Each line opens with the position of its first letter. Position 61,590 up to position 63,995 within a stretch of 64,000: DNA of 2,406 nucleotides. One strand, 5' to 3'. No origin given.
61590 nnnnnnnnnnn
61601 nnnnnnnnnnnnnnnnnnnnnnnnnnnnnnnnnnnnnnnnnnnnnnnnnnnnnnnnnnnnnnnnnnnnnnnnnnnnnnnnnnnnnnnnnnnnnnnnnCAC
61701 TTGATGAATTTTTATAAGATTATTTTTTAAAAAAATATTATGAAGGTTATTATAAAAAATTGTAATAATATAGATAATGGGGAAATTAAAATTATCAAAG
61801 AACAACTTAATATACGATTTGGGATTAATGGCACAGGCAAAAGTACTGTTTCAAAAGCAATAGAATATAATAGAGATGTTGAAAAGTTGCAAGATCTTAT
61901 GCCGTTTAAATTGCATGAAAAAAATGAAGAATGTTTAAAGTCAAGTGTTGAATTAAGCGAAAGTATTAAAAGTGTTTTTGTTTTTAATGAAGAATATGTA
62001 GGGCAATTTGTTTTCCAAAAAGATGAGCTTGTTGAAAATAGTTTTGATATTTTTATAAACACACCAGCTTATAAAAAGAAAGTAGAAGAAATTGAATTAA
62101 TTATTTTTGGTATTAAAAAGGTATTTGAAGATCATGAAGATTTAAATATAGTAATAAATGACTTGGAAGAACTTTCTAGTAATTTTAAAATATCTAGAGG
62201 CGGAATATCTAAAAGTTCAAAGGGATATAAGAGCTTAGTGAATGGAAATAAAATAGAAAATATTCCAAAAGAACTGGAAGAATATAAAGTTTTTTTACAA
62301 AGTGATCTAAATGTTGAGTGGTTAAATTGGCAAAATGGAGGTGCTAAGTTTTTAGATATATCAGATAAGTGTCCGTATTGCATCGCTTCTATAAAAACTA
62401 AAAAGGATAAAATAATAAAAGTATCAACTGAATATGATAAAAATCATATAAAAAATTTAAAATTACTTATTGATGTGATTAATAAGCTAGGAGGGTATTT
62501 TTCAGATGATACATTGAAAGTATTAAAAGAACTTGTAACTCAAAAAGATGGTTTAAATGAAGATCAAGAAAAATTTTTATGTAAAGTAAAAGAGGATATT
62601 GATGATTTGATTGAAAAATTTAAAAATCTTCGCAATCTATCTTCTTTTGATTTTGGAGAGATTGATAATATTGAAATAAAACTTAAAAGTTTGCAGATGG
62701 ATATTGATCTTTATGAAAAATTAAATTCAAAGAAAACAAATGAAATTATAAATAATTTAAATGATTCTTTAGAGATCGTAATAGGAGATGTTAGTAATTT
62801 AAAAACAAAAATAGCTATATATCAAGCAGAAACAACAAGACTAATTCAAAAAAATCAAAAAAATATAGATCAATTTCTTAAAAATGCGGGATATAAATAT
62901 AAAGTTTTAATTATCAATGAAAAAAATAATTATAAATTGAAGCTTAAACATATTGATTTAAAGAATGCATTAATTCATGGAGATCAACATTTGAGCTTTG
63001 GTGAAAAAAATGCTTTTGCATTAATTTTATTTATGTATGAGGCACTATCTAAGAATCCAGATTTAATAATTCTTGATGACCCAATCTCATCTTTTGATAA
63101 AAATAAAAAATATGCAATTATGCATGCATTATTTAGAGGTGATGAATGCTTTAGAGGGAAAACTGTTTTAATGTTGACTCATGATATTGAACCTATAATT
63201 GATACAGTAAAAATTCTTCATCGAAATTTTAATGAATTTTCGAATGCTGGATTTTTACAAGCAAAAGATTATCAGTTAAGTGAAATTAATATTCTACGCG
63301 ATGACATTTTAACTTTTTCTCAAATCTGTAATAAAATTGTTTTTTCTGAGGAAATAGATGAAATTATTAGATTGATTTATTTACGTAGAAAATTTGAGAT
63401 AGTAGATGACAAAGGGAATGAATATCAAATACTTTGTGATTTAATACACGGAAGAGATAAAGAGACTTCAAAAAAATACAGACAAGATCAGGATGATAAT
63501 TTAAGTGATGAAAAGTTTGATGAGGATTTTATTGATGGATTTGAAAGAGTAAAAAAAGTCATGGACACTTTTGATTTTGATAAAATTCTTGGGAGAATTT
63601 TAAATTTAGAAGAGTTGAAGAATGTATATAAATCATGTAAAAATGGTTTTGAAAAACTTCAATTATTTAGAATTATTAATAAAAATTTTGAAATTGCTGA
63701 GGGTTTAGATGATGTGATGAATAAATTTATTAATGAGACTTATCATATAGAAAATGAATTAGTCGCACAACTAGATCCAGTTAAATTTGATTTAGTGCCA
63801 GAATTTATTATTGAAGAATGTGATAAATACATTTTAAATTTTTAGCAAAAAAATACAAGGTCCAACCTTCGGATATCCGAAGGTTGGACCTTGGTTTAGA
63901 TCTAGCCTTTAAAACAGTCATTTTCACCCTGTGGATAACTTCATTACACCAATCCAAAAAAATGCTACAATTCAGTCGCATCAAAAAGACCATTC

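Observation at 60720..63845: Compact RhuM/Doc(Fic) plus AAA_13 ATPase island: candidate toxin or abortive-infection module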

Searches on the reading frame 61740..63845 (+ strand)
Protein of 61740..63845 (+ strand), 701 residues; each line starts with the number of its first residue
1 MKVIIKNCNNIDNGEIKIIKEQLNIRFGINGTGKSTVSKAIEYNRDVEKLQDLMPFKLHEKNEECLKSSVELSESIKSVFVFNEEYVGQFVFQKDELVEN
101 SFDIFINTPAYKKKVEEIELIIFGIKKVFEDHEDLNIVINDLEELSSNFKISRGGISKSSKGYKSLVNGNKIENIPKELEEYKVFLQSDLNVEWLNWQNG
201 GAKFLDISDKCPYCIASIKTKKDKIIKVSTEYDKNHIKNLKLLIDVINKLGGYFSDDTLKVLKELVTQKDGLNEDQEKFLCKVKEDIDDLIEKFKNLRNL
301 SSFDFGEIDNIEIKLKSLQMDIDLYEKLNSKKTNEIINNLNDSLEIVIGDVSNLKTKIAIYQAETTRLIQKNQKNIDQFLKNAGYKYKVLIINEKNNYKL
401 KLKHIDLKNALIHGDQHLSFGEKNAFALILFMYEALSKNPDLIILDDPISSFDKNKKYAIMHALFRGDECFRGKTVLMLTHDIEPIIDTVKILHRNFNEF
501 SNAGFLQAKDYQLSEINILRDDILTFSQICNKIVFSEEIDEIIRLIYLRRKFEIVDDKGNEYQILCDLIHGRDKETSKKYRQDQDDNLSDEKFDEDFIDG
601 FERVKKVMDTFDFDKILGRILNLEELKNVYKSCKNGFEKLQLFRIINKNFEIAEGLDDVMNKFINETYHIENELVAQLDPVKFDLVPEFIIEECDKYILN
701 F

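Call 3: search_protein_families(library=pfam, proteins=[window:61740-63845:+], max_evalue=0.01)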
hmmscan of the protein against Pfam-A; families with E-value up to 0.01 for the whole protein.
window:61740-63845:+ (701 aa): 3 families
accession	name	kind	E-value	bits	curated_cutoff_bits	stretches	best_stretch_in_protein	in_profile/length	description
PF13166.12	AAA_13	-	2.4e-13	50.1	36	2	317-486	406-574/713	AAA domain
PF00005.33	ABC_tran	-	5.3e-05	24.3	25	0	375-449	79-136/137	ABC transporter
PF13304.12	AAA_21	-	0.00081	20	27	0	416-482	236-299/304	AAA domain, putative AbiEii toxin, Type IV TA system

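Call 4: search_protein_families(library=padloc, proteins=[window:61740-63845:+], max_evalue=0.01)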
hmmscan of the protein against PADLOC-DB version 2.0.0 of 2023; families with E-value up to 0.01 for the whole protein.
window:61740-63845:+ (701 aa): 7 families
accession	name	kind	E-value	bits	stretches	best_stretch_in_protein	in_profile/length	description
PDLC04889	PDC-S06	-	5.9e-260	862.6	1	1-699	1-688/693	-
PDLC03859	LmuB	-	6.8e-08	30.2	2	84-482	229-585/611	-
PDLC04135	mad3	-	9.5e-07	26.7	1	2-486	4-327/374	mads_3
PDLC04897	PDC-S06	-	1.2e-05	22.1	1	217-483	287-579/727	-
PDLC02335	AbiLi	-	3.7e-05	20.9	1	27-516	82-265/326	AbiLi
PDLC04893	PDC-S06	-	0.00012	18.7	1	397-455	604-660/862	-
PDLC04140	mad8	-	0.0051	14.4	0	413-490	164-241/314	mads_8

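Call 5: search_protein_families(library=ncbifam, proteins=[window:61740-63845:+], max_evalue=0.01)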
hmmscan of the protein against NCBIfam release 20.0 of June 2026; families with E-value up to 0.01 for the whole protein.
window:61740-63845:+ (701 aa): 42 families (the best 25 are shown)
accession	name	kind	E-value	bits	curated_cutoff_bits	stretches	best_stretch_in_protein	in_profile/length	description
TIGR04520.1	ECF_ATPase_1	equivalog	1.2e-08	34.7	315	1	400-493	119-207/269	energy-coupling factor transporter ATPase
TIGR02673.1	FtsE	equivalog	3.5e-08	33.4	264.85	1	398-484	118-198/214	cell division ATP-binding protein FtsE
TIGR04521.1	ECF_ATPase_2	equivalog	5.8e-07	28.9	330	1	399-490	125-212/279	energy-coupling factor transporter ATPase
TIGR02315.1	ABC_phnC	equivalog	1.2e-06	28.2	266.1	1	393-484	121-207/243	phosphonate ABC transporter ATP-binding protein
NF040873.1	AztA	equivalog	1.3e-06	28.1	220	1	434-488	132-184/191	zinc ABC transporter ATP-binding protein AztA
TIGR02982.1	heterocyst_DevA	subfamily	2.2e-06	27.4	295.8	1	395-484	119-203/220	ABC exporter ATP-binding subunit, DevA family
NF010068.0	PRK13548.1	equivalog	4.6e-06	25.9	261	1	399-483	119-203/261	heme ABC transporter ATP-binding protein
TIGR01166.1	cbiO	subfamily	5.1e-06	26.1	211.8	1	402-484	112-188/190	cobalt ABC transporter, ATP-binding protein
NF008379.0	PRK11174.1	equivalog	5.8e-06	25.3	684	1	416-493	484-554/588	heme ABC transporter permease/ATP-binding protein CydD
NF053840.1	MnTportMntADein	equivalog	1.3e-05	24.8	400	1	433-485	145-195/240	manganese ABC transporter ATP-binding protein MntA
NF010156.0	PRK13635.1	equivalog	2.1e-05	23.8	392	1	401-501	124-219/279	energy-coupling factor ABC transporter ATP-binding protein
TIGR03411.1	urea_trans_UrtD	equivalog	2.9e-05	23.8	304.1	1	394-486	120-205/242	urea ABC transporter ATP-binding protein UrtD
NF008364.0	PRK11160.1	equivalog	7.2e-05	21.6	630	1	406-487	465-539/575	heme ABC transporter ATP-binding protein/permease CydC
TIGR02211.1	LolD_lipo_ex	equivalog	7.8e-05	22.3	307.75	1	399-487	123-206/221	lipoprotein-releasing ABC transporter ATP-binding protein LolD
TIGR03375.1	type_I_sec_LssB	subfamily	7.8e-05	21.1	693.1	1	413-482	599-661/696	type I secretion system permease/ATPase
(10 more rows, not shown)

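Call 6: find_encoding_contigs(protein=window:61740-63845:+, flank=10000, max_places=6)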
Protein window:61740-63845:+ (701 aa): no gene with exactly this product is on record in the collection.

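Call 10: find_homologous_proteins(query=window:61740-63845:+, max_evalue=1e-10)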
Query window:61740-63845:+ (701 aa): 3824 proteins with E <= 1e-10 among 8000 candidates; the best 120 are listed.
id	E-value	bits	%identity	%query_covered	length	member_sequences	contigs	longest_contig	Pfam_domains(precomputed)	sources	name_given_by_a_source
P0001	0.0e+0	1519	100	100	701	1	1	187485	PF13166.13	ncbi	-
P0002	2.8e-235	801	54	100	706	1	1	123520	PF00005.34,PF13166.13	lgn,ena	-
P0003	1.5e-228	779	55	98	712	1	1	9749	PF13166.13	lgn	-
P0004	1.9e-223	762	53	100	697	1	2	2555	PF00005.34,PF13166.13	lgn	-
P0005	3.3e-223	761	55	100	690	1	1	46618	PF00005.34,PF13166.13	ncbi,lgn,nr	ncbi:MAG: AAA family ATPase [Patescibacteria group bacterium]|nr:AAA family ATPase [Patescibacteria 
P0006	2.2e-217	742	53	98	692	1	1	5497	PF00005.34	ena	-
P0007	1.5e-215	736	52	100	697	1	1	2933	PF00005.34,PF13166.13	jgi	-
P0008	3.6e-214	731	51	100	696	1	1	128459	PF00005.34,PF13166.13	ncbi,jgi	ncbi:MAG: hypothetical protein WC679_07115 [Bacteroidales bacterium]|jgi:ABC-type Mn2+/Zn2+ transpor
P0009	9.9e-213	726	53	100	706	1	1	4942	PF00005.34,PF13166.13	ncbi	-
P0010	1.0e-212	726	50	100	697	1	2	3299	PF00005.34,PF13166.13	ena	-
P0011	1.2e-211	723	51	99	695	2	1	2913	PF00005.34,PF13166.13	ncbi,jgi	jgi:ABC-type Mn2+/Zn2+ transport system ATPase subunit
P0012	3.8e-211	721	51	100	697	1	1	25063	PF00005.34,PF02463.26,PF13166.13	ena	-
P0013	6.6e-210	717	51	100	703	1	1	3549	PF00005.34,PF13166.13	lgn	-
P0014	2.5e-207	708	51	100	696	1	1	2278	PF13166.13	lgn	-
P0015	8.6e-207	707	50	100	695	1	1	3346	PF00005.34,PF13166.13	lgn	-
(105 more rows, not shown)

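Call 11: find_encoding_contigs(protein=P0001, flank=10000, max_places=3)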
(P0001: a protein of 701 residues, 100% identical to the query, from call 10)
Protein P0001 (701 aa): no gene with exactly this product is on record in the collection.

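Call 13: find_related_loci(query=A1, collection=genome_contigs, flank=8000)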
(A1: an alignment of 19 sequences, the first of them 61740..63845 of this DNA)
Query A1 (701 aa) in genome_contigs; peptide patterns used: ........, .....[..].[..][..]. (x = any residue, [..] = any of these).
599 stretches matched a pattern (row limit reached: there are more); 472 encode a relative of the query (tblastn E <= 1e-3); the best 80 are kept; 80 distinct loci.
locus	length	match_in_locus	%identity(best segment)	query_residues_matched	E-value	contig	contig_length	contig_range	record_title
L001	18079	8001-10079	51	1-699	0e+0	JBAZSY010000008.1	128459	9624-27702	MAG: Bacteroidales bacterium isolate SO_2017_GW1_187 NODE_998_length_128459_cov_1.421921_OW334_2017, whole genome shotgu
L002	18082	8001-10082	51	1-700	0e+0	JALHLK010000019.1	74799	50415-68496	MAG: Saprospiraceae bacterium isolate Bin_11_1 c_000000001990, whole genome shotgun sequence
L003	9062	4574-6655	49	1-698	0e+0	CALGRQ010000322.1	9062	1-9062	MAG TPA_asm: uncultured Dyadobacter sp. isolate SRR1561996_bin.44_CONCOCT_v1.1_MAG genome assembly, contig: ERZ724032.73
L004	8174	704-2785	50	1-698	0e+0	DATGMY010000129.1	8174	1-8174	MAG TPA_asm: Flavobacterium sp. isolate SMAG_U10329 k141_641447, whole genome shotgun sequence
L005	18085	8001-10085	48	1-696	0e+0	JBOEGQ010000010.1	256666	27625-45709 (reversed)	MAG: Alphaproteobacteria bacterium isolate PBSAalp15 PBSAc_contig_812, whole genome shotgun sequence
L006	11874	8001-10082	49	1-698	0e+0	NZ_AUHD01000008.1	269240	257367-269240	Gelidibacter mesophilus DSM 14095 G525DRAFT_scaffold00007.7_C, whole genome shotgun sequence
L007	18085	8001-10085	47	1-698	0e+0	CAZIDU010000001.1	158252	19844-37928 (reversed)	MAG TPA_asm: uncultured Desulfocapsa sp. isolate binchicken_co243_282 genome assembly, contig: NODE_33_length_158252_cov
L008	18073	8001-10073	48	1-698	0e+0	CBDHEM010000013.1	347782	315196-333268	MAG: Leptonemataceae bacterium isolate ad4b034e-9c21-4e28-ac59-376fc30e4627 genome assembly, contig: contig_13, whole ge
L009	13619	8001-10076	46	1-696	0e+0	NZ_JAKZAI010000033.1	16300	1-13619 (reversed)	Marinobacter goseongensis strain KCTC 12515 contig33, whole genome shotgun sequence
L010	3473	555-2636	49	1-698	0e+0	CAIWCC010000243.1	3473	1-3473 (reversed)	MAG: uncultured Bacteroidales bacterium isolate Loclat_bin-07483 genome assembly, contig: bin-07483:243/269, whole genom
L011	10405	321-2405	50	1-698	0e+0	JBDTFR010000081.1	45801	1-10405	MAG: Bacteroidia bacterium isolate cluster2_bin.231 k127_6145904, whole genome shotgun sequence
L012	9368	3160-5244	49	1-698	0e+0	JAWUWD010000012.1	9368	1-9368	MAG: Cyclobacteriaceae bacterium isolate HBSea_ice_MAG252 BAT.252_554039_flag=1_multi=5.6041_len=9368, whole genome shot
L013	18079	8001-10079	46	1-698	0e+0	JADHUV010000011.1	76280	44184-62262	MAG: Nitrospira sp. isolate BS150m-G55 BS-150m-C238, whole genome shotgun sequence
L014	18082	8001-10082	48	1-699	0e+0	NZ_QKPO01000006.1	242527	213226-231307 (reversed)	Confluentibacter sediminis strain DSL-48 contig6, whole genome shotgun sequence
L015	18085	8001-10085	47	1-699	0e+0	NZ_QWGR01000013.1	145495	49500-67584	Maribellus luteus strain XSD2 XSD2_scaffold13, whole genome shotgun sequence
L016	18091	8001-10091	46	1-698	0e+0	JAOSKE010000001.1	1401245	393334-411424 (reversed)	MAG: Kiritimatiellae bacterium isolate FR_21 FR-Kiritimatiellae-1_s1, whole genome shotgun sequence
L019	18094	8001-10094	46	1-699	0e+0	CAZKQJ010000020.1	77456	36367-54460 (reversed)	MAG TPA_asm: uncultured Spirochaetaceae bacterium isolate SRP241341_co1_254 genome assembly, contig: NODE_419_length_774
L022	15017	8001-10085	46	1-698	0e+0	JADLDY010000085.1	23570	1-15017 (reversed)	MAG: Deltaproteobacteria bacterium isolate SJ296 c_000001545111, whole genome shotgun sequence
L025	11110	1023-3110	47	1-696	0e+0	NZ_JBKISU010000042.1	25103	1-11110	Aeromonas sobria strain RHC0041 NODE_42_length_25103_cov_422.449592, whole genome shotgun sequence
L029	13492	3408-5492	46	1-696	0e+0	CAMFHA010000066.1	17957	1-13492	MAG: uncultured Legionella sp. isolate SRR9109402_bin.3_metaWRAP_v1.3_MAG genome assembly, contig: ERZ12289980.1525, who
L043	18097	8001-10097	44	1-700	0e+0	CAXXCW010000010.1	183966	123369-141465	MAG: uncultured Sphaerochaeta sp. isolate 12eae6fc-2e1c-4f9a-baf8-f1695dc07ac7 genome assembly, contig: contig_10, whole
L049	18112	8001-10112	45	1-701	0e+0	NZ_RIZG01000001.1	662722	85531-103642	Marinomonas hwangdonensis strain HDW-15 scaffold1, whole genome shotgun sequence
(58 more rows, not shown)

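Call 19: search_protein_families(library=pfam, proteins=[L016:11524-14724:+, L049:5138-6772:+, L043:3736-4959:+, L019:10076-11119:+, L029:5510-6739:+, L007:11382-14654:+, L025:6241-9336:-, L007:4889-7972:+, L022:3429-5927:+, L009:5942-7990:+], max_evalue=0.00001)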
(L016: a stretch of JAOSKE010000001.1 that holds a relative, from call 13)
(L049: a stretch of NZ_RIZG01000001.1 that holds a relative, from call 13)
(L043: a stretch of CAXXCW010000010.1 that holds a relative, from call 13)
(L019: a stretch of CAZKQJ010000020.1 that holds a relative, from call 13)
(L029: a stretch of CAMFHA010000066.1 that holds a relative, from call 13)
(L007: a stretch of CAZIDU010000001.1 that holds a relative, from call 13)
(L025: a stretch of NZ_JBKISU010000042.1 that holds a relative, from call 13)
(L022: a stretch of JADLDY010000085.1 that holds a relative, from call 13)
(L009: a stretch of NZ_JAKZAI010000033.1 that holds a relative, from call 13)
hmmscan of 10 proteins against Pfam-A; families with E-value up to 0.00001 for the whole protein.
L016:11524-14724:+ (1066 aa): 4 families
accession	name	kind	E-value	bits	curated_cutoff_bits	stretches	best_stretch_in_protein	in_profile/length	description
PF18766.7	SWI2_SNF2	-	4.3e-76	255.9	26.7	1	308-533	1-220/221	SWI2/SNF2 ATPase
PF04313.20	HSDR_N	-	1.2e-39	136.6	25.1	1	7-216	3-195/198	Type I restriction enzyme R protein N terminus (HSDR_N)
PF04851.21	ResIII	-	2.1e-22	80.2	22.5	1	305-467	4-162/164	Type III restriction enzyme, res subunit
PF22679.2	T1R_D3-like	-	1e-20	75.1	27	1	611-709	53-156/158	Type I restriction enzyme subunit R domain 3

L049:5138-6772:+ (544 aa): 2 families
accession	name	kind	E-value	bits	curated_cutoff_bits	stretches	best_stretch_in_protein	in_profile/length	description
PF02384.22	N6_Mtase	-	1.1e-61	209.3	20.4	1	180-497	4-305/311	N-6 DNA Methylase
PF07669.17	Eco57I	-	1.1e-07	32.6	25.3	1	260-410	6-171/171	Eco57I restriction-modification methylase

L043:3736-4959:+ (407 aa): 1 family
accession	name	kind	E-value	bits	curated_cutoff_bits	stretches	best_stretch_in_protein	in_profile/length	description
PF01420.25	Methylase_S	-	3.4e-09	37.6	22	1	8-187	1-162/168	Type I restriction modification DNA specificity domain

L019:10076-11119:+ (347 aa): 2 families
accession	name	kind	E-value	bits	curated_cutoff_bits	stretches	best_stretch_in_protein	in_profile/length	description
PF04326.19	SLFN_AlbA_2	-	1.8e-12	48.3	25.3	1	14-119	1-117/118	Schlafen, AlbA_2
PF13749.12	HATPase_c_4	-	7e-11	42.4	26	1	286-346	1-62/89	Putative ATP-dependent DNA helicase recG C-terminal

L029:5510-6739:+ (409 aa): 2 families
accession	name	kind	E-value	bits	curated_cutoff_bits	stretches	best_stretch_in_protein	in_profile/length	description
PF12320.13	SbcD_C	-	1.1e-15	58.3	24.4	1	285-378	2-91/94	Type 5 capsule protein repressor C-terminal domain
PF00149.33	Metallophos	-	1.1e-14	55.8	21.5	1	1-104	1-86/191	Calcineurin-like phosphoesterase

L007:11382-14654:+ (1090 aa): 3 families
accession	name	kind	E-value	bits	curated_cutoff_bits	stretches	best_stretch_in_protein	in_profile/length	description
PF13476.12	AAA_23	-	6e-22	79.7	27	1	6-235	2-196/201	AAA domain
PF13558.12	SbcC_Walker_B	-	2.5e-11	44.1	27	1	967-1034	12-88/90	SbcC/RAD50-like, Walker B motif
PF13555.12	AAA_29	-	9.5e-07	28.9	27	1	27-58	19-50/61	P-loop containing region of AAA domain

L025:6241-9336:- (1031 aa): 2 families
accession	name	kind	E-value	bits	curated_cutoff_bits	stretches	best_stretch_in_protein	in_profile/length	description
PF00873.25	ACR_tran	-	7e-281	934.9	28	1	4-1007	2-1020/1021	AcrB/AcrD/AcrF family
PF03176.21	MMPL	-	8.6e-18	64.8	20.5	2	825-1010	113-305/333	MMPL family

L007:4889-7972:+ (1027 aa): 3 families
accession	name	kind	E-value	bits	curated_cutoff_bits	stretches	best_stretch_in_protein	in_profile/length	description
PF19778.5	RE_endonuc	-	3.4e-34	117.4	23.4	1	897-1005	2-105/108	Endonuclease domain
PF04851.21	ResIII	-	1.9e-12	47.8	22.5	1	101-258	28-162/164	Type III restriction enzyme, res subunit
PF00270.35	DEAD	-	1.6e-06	28.4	26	1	100-260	18-162/167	DEAD/DEAH box helicase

L022:3429-5927:+ (832 aa): 1 family
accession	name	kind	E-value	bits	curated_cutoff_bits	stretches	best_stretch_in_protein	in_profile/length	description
PF08665.17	PglZ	-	1.5e-68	230.7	25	1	438-615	1-178/179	PglZ domain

L009:5942-7990:+ (682 aa): 3 families
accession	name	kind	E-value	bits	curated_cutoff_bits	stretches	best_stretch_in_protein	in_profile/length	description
PF13337.12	BrxL_ATPase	-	8.7e-132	439.1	25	1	153-463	2-312/313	Lon-like protease BrxL-like, ATPase domain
PF20442.3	BrxL_N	-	3.3e-50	169.9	28.2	1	10-141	1-132/132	BREX system Lon protease-like protein BrxL N-terminal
PF16565.11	MIT_C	-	6.6e-43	146.5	25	1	535-681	1-142/142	Phospholipase D-like domain at C-terminus of MIT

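Call 21: search_solved_structures(query=A1, max_evalue=0.01)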
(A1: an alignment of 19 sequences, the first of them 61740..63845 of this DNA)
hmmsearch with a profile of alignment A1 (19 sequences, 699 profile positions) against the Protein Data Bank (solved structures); distinct sequences matched with E-value up to 0.01: 25.
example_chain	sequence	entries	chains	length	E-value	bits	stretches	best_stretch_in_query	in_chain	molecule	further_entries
2yz2_A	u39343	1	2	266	1.6e-05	26.9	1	417-495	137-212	Putative ABC transporter ATP-binding protein TM_0222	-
4zir_A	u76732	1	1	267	1.6e-05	26.9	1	417-495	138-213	Energy-coupling factor transporter ATP-binding protein EcfA2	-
4hlu_A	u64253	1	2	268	1.6e-05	26.8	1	417-495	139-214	Putative ABC transporter ATP-binding protein TM_0222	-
8j5s_D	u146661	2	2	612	6.9e-05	24.7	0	436-487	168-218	Uncharacterized ABC transporter ATP-binding protein Rv1281c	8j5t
2ixf_A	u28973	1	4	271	0.00097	20.9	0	414-484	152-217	ANTIGEN PEPTIDE TRANSPORTER 1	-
8wi2_A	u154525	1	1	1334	0.0014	20.5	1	435-494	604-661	ATP-binding cassette sub-family C member 5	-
8wi5_A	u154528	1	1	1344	0.0014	20.4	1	435-494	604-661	ATP-binding cassette sub-family C member 5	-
8wi4_A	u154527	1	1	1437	0.0016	20.3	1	435-494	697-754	ATP-binding cassette sub-family C member 5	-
8wi0_A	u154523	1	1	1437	0.0016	20.2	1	435-494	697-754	ATP-binding cassette sub-family C member 5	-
8wi3_A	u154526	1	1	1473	0.0017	20.2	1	435-494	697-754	ATP-binding cassette sub-family C member 5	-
9oko_D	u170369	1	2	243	0.0021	19.8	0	402-488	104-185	High-affinity zinc transporter ATPase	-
9okq_D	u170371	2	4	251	0.0023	19.7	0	402-488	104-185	High-affinity zinc transporter ATPase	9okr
9vrc_A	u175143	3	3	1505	0.0024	19.6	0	418-495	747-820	ABC transporter C family member 13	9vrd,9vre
8bmr_A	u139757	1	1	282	0.0031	19.3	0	436-487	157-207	Energy-coupling factor transporter ATP-binding protein EcfA1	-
8j5q_D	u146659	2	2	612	0.0033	19.2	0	436-487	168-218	Uncharacterized ABC transporter ATP-binding protein Rv1281c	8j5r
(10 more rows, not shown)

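Call 30: predict_structure(alignment_id=A1)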
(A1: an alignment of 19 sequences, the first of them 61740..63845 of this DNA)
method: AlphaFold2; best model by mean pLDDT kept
length: 701 residues; sequences in the alignment: 19
mean_pLDDT: 81.9   pTM: 0.67
mean pLDDT of the five models: 81.9, 81.6, 80.0, 69.0, 67.3
residues with pLDDT >= 90: 200; 70-90: 393; 50-70: 87; < 50: 21
segments of 3 or more residues with pLDDT < 50: 202-215
pLDDT, mean of each block of 10 residues (from residue 1): 92 93 90 91 87 88 88 88 88 64 77 81 74 84 89 83 85 76 70 61 46 50 67 77 87 91 88 89 91 86 69 84 88 88 86 80 80 87 82 67 68 60 85 92 90 79 84 92 81 60 90 92 88 90 91 81 92 92 89 94 92 93 92 89 82 66 65 69 86 86 69
secondary structure, 60 per line:
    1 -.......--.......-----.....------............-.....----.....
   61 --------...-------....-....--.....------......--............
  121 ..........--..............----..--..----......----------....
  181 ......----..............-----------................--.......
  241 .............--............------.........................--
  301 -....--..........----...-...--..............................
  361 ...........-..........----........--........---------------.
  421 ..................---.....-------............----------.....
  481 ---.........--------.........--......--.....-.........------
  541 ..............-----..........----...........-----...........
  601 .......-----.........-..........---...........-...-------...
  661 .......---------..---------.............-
elements in order (helices of 4 or more, strands of 3 or more residues): E2-8 E11-17 E23-27 H34-45 H47-51 H56-60 E69-71 E79-82 H84-87 E90-94 E101-106 H109-130 H133-146 H161-166 H177-186 H191-204 H216-231 H234-253 H256-267 H274-298 H302-305 H308-317 H331-371 H373-382 E387-394 E397-404 H420-438 E442-446 H454-465 E476-480 H484-492 E501-509 E512-517 H526-534 H541-554 H560-569 H574-584 H590-607 H613-621 H623-632 H636-646 H658-667 H688-700
